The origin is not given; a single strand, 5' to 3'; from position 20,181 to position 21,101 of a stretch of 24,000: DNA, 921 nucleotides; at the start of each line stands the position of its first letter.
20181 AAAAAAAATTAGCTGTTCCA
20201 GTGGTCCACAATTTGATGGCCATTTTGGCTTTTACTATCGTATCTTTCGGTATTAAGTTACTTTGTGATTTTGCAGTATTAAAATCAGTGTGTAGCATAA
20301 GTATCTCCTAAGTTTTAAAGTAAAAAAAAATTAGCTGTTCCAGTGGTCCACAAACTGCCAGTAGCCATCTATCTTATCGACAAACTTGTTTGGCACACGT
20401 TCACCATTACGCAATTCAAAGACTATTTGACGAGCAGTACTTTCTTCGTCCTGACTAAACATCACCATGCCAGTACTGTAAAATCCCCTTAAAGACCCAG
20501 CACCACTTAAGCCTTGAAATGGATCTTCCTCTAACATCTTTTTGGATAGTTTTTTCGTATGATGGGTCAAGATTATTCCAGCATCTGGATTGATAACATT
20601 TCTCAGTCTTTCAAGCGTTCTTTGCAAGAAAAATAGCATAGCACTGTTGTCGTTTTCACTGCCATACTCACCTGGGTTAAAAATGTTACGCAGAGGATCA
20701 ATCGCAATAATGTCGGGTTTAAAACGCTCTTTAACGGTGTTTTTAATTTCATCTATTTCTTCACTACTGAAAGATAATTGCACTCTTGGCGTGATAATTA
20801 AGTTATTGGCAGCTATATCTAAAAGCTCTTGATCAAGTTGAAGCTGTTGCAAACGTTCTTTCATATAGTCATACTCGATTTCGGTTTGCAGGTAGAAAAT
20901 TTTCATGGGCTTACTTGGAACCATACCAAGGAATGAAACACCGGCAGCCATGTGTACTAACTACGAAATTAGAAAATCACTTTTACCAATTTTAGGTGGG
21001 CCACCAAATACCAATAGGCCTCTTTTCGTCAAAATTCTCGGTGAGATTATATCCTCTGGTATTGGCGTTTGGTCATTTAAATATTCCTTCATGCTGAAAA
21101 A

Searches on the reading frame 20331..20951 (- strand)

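Call 63: search_protein_families(library=pfam, proteins=[window:20331-20951:-], max_evalue=0.001)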
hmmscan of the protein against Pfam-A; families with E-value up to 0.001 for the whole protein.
window:20331-20951:- (206 aa): 1 family
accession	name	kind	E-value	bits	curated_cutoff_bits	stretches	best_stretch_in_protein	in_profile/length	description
PF13481.12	AAA_25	-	9.5e-12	45.4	27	1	1-135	57-193/195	AAA domain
